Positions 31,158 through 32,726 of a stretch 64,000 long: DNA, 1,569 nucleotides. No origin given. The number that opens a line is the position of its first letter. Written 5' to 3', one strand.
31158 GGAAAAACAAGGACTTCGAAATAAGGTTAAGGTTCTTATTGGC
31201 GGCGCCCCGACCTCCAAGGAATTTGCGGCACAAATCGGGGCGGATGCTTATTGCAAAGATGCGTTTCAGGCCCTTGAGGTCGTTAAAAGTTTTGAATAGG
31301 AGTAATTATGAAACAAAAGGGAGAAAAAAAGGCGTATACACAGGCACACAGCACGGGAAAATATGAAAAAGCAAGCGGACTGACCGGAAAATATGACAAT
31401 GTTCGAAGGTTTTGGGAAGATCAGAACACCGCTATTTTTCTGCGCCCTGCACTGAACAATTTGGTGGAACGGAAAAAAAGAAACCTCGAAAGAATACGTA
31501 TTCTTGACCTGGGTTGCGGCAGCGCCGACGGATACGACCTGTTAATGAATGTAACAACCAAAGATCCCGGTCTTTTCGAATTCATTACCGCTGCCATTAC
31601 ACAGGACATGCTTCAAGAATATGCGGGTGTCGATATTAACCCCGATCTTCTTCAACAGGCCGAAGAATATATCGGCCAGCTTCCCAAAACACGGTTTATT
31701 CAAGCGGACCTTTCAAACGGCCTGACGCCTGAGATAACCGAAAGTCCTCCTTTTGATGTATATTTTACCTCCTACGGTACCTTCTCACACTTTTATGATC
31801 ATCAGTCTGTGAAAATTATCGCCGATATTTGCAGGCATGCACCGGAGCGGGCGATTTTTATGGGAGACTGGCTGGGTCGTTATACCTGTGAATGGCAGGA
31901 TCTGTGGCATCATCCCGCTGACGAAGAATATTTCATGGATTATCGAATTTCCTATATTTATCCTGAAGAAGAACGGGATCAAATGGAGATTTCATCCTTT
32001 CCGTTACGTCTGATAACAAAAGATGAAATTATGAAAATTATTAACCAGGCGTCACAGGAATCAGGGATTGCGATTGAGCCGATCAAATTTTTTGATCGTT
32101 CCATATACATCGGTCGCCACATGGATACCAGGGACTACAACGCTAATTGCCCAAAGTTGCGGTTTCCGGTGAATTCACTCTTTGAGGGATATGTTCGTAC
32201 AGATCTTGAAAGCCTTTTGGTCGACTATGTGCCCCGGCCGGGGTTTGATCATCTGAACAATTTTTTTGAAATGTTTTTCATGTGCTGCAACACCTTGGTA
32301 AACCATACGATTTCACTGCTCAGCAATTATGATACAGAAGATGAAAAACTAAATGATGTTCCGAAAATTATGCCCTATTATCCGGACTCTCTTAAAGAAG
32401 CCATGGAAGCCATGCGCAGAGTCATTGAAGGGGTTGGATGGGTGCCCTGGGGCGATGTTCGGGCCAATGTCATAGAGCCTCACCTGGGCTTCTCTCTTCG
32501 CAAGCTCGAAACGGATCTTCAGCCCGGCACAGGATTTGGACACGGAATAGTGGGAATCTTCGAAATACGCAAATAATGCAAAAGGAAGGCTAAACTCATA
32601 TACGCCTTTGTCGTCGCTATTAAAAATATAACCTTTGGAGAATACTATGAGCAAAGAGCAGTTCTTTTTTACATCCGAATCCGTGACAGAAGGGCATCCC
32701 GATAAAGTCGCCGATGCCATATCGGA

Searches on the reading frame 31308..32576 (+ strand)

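Call 83: search_protein_families(library=pfam, proteins=[window:31308-32576:+], max_evalue=0.01)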
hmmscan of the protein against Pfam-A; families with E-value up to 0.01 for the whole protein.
window:31308-32576:+ (422 aa): 4 families
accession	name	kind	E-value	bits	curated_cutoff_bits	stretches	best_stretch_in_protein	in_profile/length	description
PF13649.12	Methyltransf_25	-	5.4e-07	30.6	27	1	99-177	17-92/97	Methyltransferase domain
PF13847.12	Methyltransf_31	-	0.00031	20.9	27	1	63-168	5-93/145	Methyltransferase domain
PF08242.18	Methyltransf_12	-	0.0021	19.2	30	0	102-165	20-81/98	Methyltransferase domain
PF08241.18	Methyltransf_11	-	0.0051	17.9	21.2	0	96-167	13-78/95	Methyltransferase domain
